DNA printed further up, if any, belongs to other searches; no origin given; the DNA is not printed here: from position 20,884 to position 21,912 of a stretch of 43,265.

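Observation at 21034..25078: Translationally coupled five-gene phosphonate (C-P bond) operon with three nucleotidyltransferase-fold modules and no phosphonoacetaldehyde-tailoring enzyme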

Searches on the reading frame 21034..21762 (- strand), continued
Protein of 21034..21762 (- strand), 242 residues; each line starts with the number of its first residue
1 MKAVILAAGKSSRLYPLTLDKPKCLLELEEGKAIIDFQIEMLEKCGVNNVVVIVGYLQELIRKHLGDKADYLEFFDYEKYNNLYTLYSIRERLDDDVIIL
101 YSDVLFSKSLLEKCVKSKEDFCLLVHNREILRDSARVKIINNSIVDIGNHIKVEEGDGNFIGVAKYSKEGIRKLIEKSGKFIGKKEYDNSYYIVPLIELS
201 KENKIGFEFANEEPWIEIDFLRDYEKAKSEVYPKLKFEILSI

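Call 89: find_homologous_proteins(query=window:21034-21762:-, max_evalue=1e-40)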
Query window:21034-21762:- (242 aa): 72 proteins with E <= 1e-40 among 1791 candidates.
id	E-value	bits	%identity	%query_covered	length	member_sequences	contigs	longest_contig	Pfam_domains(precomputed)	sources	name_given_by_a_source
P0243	7.1e-152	521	100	100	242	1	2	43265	PF00483.30,PF12804.14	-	-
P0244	1.1e-130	452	86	98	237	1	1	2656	PF00483.30,PF12804.14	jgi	-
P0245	3.5e-97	343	62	98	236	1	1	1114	PF00483.30,PF12804.14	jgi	-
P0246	1.2e-96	341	64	98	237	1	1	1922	PF00483.30,PF12804.14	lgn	-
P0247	2.3e-96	340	63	98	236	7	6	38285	PF00483.30,PF12804.14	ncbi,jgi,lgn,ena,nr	ncbi:MAG TPA: phosphocholine cytidylyltransferase family protein [Candidatus Nanoarchaeia archaeon]|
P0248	6.7e-96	338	67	93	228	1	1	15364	PF00483.30,PF12804.14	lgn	-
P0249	7.8e-96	338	64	98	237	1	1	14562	PF00483.30,PF12804.14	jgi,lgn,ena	-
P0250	1.7e-95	337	65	97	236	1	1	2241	PF00483.30,PF12804.14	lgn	-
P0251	1.3e-94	334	61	98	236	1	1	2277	PF00483.30,PF12804.14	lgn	-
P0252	1.5e-94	334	61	98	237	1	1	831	PF00483.30,PF12804.14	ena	-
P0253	1.7e-94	334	63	98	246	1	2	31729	PF00483.30,PF12804.14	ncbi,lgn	-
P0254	2.9e-94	333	60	98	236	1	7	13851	PF00483.30,PF12804.14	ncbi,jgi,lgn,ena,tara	jgi:choline kinase|tara:strand:+ start:1209 stop:1919 length:711 start_codon:yes stop_codon:yes gene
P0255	3.1e-94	333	62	98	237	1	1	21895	PF00483.30,PF12804.14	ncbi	-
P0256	5.2e-94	332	61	98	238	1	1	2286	PF00483.30,PF12804.14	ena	-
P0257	9.5e-94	331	63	98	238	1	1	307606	PF00483.30,PF12804.14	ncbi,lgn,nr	ncbi:MAG: phosphocholine cytidylyltransferase family protein [Nanoarchaeota archaeon]|nr:phosphochol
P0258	1.1e-93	331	61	99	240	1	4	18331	PF00483.30,PF12804.14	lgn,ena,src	-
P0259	1.5e-93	331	63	98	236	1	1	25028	PF00483.30,PF12804.14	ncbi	-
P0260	2.2e-93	330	61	98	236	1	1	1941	PF00483.30,PF12804.14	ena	-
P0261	5.1e-93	329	61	98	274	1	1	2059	PF00483.30,PF12804.14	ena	-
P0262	8.2e-92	325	58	98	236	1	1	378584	PF00483.30,PF12804.14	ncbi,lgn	-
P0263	2.5e-90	320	61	98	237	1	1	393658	PF00483.30,PF12804.14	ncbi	-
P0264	2.9e-90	320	61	98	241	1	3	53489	PF00483.30,PF12804.14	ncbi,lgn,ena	-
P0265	3.8e-90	319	60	98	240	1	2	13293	PF00483.30,PF12804.14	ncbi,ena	-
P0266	1.1e-89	318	58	98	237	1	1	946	PF00483.30,PF12804.14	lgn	-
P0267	2.4e-89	317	59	98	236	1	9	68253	PF00483.30,PF12804.14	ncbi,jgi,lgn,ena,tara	jgi:choline kinase|tara:strand:- start:277 stop:987 length:711 start_codon:yes stop_codon:yes gene_t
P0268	2.5e-88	314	57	96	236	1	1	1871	PF00483.30,PF12804.14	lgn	-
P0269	1.2e-86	308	56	98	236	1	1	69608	PF00483.30,PF12804.14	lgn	-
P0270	2.1e-86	307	57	98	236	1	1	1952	PF00483.30,PF12804.14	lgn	-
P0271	3.0e-86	307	57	97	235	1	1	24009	PF00483.30,PF12804.14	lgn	-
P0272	3.7e-86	306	58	98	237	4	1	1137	PF00483.30,PF12804.14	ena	-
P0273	3.7e-85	303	56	98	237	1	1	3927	PF00483.30,PF12804.14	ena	-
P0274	9.8e-85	302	57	98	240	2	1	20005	PF00483.30,PF12804.14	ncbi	-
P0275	8.9e-84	299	56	98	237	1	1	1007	PF00483.30,PF12804.14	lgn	-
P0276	5.7e-72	260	55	98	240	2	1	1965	PF00483.30,PF12804.14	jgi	jgi:choline kinase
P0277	3.5e-69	251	52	94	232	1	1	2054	PF00483.30,PF12804.14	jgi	-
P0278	2.3e-67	245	52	95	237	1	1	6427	PF00483.30,PF12804.14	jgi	jgi:choline kinase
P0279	7.3e-64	233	47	94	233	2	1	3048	PF00483.30,PF12804.14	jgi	-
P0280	4.3e-63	231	50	95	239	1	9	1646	PF00483.30,PF12804.14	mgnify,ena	mgnify:CR=1 FL=1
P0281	7.9e-62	227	50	95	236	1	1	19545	PF00483.30,PF12804.14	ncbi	-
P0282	1.4e-61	226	50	94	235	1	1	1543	PF00483.30,PF12804.14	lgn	-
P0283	2.3e-61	225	50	94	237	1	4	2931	PF00483.30,PF12804.14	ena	-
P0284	4.4e-61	224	46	96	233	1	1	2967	PF00483.30,PF12804.14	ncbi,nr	ncbi:MAG: phosphocholine cytidylyltransferase family protein [Thermodesulfobacteriota bacterium]|nr:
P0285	3.2e-60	222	49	95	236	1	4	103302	PF00483.30,PF12804.14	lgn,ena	-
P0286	6.2e-60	221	47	94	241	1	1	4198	PF00483.30,PF12804.14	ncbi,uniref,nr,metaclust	ncbi:nucleotidyl transferase [Candidatus Omnitrophus magneticus]|uniref:Nucleotidyl transferase n=1 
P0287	3.0e-59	218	49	95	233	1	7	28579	PF00483.30,PF12804.14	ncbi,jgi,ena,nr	ncbi:hypothetical protein CMO89_04815 [Candidatus Woesearchaeota archaeon]|jgi:choline kinase|nr:hyp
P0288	2.9e-57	212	44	95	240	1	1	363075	PF00483.30,PF12804.14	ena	-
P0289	4.6e-57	211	48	93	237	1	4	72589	PF00483.30,PF12804.14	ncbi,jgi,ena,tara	jgi:choline kinase|tara:strand:- start:551 stop:1264 length:714 start_codon:yes stop_codon:yes gene_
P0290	1.1e-56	210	47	94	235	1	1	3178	PF00483.30,PF12804.14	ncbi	-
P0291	1.4e-56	210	46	93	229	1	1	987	PF00483.30,PF12804.14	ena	-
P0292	2.0e-56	209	46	97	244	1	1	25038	PF00483.30,PF12804.14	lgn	-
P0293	1.1e-55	207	48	93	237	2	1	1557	PF00483.30,PF12804.14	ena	-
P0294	3.5e-55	205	43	96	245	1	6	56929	PF00483.30,PF12804.14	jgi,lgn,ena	-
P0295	5.1e-55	205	44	94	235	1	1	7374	PF00483.30,PF12804.14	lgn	-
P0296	3.8e-54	202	44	95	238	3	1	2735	PF00483.30,PF12804.14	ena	-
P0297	1.0e-53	200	46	94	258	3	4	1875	PF00483.30,PF12804.14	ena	-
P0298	1.1e-53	200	44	94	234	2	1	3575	PF00483.30,PF12804.14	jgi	jgi:choline kinase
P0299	1.1e-53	200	42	99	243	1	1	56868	PF00483.30,PF12804.14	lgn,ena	-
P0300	1.2e-51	194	45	94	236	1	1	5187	PF00483.30,PF12804.14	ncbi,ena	-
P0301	1.0e-50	190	42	99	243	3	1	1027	PF00483.30,PF12804.14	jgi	-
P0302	5.2e-50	188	44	95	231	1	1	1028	PF00483.30,PF12804.14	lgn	-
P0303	5.6e-50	188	43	95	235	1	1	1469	PF00483.30,PF01128.26,PF12804.14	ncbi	-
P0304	5.6e-49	185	43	93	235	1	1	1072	PF00483.30,PF12804.14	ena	-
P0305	1.5e-48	183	40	95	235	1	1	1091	PF00483.30,PF01128.26,PF12804.14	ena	-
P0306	1.9e-48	183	42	94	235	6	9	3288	PF00483.30,PF12804.14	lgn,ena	-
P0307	4.7e-46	175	40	96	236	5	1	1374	PF00483.30,PF12804.14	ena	-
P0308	4.4e-44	169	41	94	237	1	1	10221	PF00483.30,PF12804.14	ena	-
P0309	6.4e-43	165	49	68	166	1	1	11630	PF00483.30,PF12804.14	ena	-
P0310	1.5e-42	164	37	97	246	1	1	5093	PF00483.30,PF12804.14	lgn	-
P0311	1.3e-41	161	40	95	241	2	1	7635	PF00483.30,PF12804.14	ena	-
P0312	4.3e-41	159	35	97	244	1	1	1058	PF00483.30,PF12804.14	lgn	-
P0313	6.6e-41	158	39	94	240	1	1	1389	PF00483.30,PF01128.26,PF12804.14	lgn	-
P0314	7.6e-41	158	36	98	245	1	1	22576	PF00483.30,PF12804.14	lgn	-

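Call 90: find_encoding_contigs(protein=P0244, flank=5000, max_places=3)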
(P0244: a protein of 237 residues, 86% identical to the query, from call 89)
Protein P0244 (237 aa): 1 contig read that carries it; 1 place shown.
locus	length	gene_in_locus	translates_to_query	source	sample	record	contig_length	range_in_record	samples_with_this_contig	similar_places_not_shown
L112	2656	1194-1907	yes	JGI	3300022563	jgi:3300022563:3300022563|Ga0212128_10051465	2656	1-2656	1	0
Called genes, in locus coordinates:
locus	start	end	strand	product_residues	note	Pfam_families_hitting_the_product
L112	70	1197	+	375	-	PF02776:TPP_enzyme_N, PF02775:TPP_enzyme_C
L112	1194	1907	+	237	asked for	PF00483:NTP_transferase, PF12804:NTP_transf_3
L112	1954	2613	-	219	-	PF01066:CDP-OH_P_transf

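Call 91: find_encoding_contigs(protein=P0264, flank=8000, max_places=2)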
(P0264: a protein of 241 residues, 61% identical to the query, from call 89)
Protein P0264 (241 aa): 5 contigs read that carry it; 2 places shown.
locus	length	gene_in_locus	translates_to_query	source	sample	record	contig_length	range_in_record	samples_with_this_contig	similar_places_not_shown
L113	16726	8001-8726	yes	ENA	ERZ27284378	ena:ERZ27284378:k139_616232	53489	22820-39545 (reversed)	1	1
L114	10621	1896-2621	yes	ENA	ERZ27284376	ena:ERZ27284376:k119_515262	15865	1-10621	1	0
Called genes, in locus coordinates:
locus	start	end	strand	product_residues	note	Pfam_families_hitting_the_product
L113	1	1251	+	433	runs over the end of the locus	PF01467:CTP_transf_like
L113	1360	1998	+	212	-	-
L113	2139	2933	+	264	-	PF01963:TraB_PrgY_gumN (weak)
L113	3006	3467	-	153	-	-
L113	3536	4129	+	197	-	PF01467:CTP_transf_like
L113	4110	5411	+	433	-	PF01467:CTP_transf_like, PF13714:PEP_mutase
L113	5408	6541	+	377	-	PF02776:TPP_enzyme_N, PF02775:TPP_enzyme_C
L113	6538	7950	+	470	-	PF00171:Aldedh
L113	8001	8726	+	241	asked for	PF00483:NTP_transferase, PF12804:NTP_transf_3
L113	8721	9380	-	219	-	PF01066:CDP-OH_P_transf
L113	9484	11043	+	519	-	PF01943:Polysacc_synt, PF13440:Polysacc_synt_3, PF01554:MatE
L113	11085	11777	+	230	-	PF16316:DUF4956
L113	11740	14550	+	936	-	PF08757:CotH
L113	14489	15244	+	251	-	PF09359:VTC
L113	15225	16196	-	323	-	PF01073:3Beta_HSD, PF01370:Epimerase, PF04321:RmlD_sub_bind (weak), PF05368:NmrA (weak), PF13460:NAD_binding_10, PF16363:GDP_Man_Dehyd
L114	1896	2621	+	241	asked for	PF00483:NTP_transferase, PF12804:NTP_transf_3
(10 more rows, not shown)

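Call 92: find_encoding_contigs(protein=P0271, flank=8000, max_places=2)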
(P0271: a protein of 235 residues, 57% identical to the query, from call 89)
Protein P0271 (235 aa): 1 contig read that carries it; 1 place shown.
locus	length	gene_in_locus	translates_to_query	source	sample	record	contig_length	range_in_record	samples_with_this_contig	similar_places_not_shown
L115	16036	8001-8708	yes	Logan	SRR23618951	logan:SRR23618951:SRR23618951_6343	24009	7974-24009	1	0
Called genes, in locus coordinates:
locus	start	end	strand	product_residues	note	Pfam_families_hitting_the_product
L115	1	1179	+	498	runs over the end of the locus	PF01943:Polysacc_synt, PF13440:Polysacc_synt_3, PF03023:MurJ (weak)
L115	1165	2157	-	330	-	PF01075:Glyco_transf_9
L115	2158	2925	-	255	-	PF02475:TRM5-TYW2_MTfase, PF05575:V_cholerae_RfbT (weak), PF05050:Methyltransf_21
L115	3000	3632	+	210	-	-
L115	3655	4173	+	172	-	PF01467:CTP_transf_like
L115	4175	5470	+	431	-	PF01467:CTP_transf_like, PF13714:PEP_mutase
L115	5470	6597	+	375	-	PF02776:TPP_enzyme_N, PF02775:TPP_enzyme_C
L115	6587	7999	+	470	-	PF00171:Aldedh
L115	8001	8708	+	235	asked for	PF00483:NTP_transferase, PF12804:NTP_transf_3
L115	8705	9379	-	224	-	PF01066:CDP-OH_P_transf (weak)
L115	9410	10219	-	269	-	PF04991:LicD (weak)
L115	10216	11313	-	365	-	PF00266:Aminotran_5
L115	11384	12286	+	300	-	PF00483:NTP_transferase, PF12804:NTP_transf_3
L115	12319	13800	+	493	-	PF02310:B12-binding, PF04055:Radical_SAM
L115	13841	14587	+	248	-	PF01209:Ubie_methyltran, PF13489:Methyltransf_23, PF01728:FtsJ (weak), PF05175:MTS, PF13847:Methyltransf_31, PF08241:Methyltransf_11, PF08242:Methyltransf_12, PF13649:Methyltransf_25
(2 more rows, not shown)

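Call 103: find_encoding_contigs(protein=P0247, flank=6000, max_places=2)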
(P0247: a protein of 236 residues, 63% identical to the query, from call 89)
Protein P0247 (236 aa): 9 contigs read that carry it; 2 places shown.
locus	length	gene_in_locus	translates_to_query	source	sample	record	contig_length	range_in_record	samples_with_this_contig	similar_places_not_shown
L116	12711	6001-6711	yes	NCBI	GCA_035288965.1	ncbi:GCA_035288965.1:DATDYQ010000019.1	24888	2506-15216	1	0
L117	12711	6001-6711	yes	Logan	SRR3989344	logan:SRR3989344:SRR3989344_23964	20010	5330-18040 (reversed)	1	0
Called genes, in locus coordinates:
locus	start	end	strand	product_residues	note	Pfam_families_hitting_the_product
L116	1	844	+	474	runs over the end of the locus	PF02310:B12-binding, PF19864:Radical_SAM_N2 (faint), PF04055:Radical_SAM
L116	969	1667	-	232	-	PF02224:Cytidylate_kin, PF13189:Cytidylate_kin2, PF13238:AAA_18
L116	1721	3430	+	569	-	PF13714:PEP_mutase, PF12804:NTP_transf_3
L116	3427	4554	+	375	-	PF02776:TPP_enzyme_N, PF02775:TPP_enzyme_C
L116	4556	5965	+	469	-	PF00171:Aldedh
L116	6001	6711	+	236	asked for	PF00483:NTP_transferase, PF12804:NTP_transf_3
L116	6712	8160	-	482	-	PF02310:B12-binding, PF04055:Radical_SAM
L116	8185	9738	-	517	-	PF01554:MatE, PF01943:Polysacc_synt, PF13440:Polysacc_synt_3, PF03023:MurJ (weak)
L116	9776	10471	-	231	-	PF13489:Methyltransf_23, PF13649:Methyltransf_25, PF13847:Methyltransf_31, PF08241:Methyltransf_11, PF08242:Methyltransf_12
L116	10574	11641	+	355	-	PF02350:Epimerase_2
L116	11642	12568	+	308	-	PF01209:Ubie_methyltran, PF13489:Methyltransf_23, PF13847:Methyltransf_31, PF08241:Methyltransf_11, PF08242:Methyltransf_12, PF13649:Methyltransf_25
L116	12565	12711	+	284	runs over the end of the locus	PF01522:Polysacc_deac_1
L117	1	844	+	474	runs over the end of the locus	PF02310:B12-binding, PF19864:Radical_SAM_N2 (faint), PF04055:Radical_SAM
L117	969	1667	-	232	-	PF02224:Cytidylate_kin, PF13189:Cytidylate_kin2, PF13238:AAA_18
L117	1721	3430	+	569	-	PF13714:PEP_mutase, PF12804:NTP_transf_3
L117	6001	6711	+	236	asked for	PF00483:NTP_transferase, PF12804:NTP_transf_3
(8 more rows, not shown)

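Call 104: find_encoding_contigs(protein=P0267, flank=6000, max_places=2)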
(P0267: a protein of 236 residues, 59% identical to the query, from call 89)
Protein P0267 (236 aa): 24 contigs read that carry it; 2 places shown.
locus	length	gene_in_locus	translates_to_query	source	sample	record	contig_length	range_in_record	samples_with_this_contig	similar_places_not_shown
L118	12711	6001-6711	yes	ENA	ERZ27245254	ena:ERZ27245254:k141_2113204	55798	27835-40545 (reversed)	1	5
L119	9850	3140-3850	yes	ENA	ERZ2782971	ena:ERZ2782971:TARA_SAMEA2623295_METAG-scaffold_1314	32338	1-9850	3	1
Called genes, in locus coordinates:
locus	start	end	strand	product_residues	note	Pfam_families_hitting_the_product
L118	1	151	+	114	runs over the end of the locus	PF14251:PterinBD-DUF4346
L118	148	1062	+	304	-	PF01073:3Beta_HSD, PF01370:Epimerase, PF02719:Polysacc_synt_2, PF04321:RmlD_sub_bind, PF13460:NAD_binding_10, PF16363:GDP_Man_Dehyd, PF07993:NAD_binding_4 (weak)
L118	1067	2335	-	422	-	PF01210:NAD_Gly3P_dh_N (weak), PF02737:3HCDH_N (faint), PF02826:2-Hacid_dh_C (faint), PF03446:NAD_binding_2 (weak), PF03721:UDPG_MGDP_dh_N, PF00984:UDPG_MGDP_dh, PF03720:UDPG_MGDP_dh_C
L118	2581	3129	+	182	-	PF01467:CTP_transf_like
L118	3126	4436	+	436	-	PF01467:CTP_transf_like, PF00285:Citrate_synt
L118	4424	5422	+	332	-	-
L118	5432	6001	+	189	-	PF01966:HD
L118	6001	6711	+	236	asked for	PF00483:NTP_transferase, PF12804:NTP_transf_3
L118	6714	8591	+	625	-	PF13522:GATase_6, PF12481:DUF3700 (weak), PF13537:GATase_7, PF00733:Asn_synthase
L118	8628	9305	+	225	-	PF00857:Isochorismatase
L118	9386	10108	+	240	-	PF01370:Epimerase, PF04321:RmlD_sub_bind, PF01073:3Beta_HSD, PF02719:Polysacc_synt_2, PF16363:GDP_Man_Dehyd, PF07993:NAD_binding_4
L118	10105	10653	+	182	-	PF08241:Methyltransf_11 (weak)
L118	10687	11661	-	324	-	PF00535:Glycos_transf_2, PF13641:Glyco_tranf_2_3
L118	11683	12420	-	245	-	PF08889:WbqC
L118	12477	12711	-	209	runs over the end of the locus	PF02585:PIG-L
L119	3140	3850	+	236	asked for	PF00483:NTP_transferase, PF12804:NTP_transf_3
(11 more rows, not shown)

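Call 105: find_encoding_contigs(protein=P0262, flank=6000, max_places=2)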
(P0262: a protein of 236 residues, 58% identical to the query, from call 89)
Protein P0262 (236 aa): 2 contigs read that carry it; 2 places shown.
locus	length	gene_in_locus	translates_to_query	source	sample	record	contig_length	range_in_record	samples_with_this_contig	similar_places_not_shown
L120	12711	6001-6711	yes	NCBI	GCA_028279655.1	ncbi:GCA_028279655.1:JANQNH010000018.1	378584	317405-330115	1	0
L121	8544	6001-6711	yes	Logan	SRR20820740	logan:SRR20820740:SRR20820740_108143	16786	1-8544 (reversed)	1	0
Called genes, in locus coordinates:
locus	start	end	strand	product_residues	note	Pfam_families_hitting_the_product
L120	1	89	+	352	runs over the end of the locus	PF00155:Aminotran_1_2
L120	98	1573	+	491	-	PF02310:B12-binding, PF04055:Radical_SAM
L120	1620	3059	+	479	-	PF02310:B12-binding, PF04055:Radical_SAM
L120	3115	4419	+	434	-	PF01467:CTP_transf_like, PF00285:Citrate_synt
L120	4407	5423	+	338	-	-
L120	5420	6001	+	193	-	PF01966:HD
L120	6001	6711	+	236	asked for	PF00483:NTP_transferase, PF12804:NTP_transf_3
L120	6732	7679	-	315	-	PF03706:LPG_synthase_TM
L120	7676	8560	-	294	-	PF00535:Glycos_transf_2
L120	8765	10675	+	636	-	-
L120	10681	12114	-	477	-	PF01943:Polysacc_synt, PF03023:MurJ, PF13440:Polysacc_synt_3, PF01554:MatE (weak)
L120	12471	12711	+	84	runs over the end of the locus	-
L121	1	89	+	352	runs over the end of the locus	PF00155:Aminotran_1_2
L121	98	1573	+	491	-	PF02310:B12-binding, PF04055:Radical_SAM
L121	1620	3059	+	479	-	PF02310:B12-binding, PF04055:Radical_SAM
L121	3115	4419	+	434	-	PF01467:CTP_transf_like, PF00285:Citrate_synt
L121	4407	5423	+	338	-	-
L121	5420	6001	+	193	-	PF01966:HD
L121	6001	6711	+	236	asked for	PF00483:NTP_transferase, PF12804:NTP_transf_3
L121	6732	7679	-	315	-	PF03706:LPG_synthase_TM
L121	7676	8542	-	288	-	?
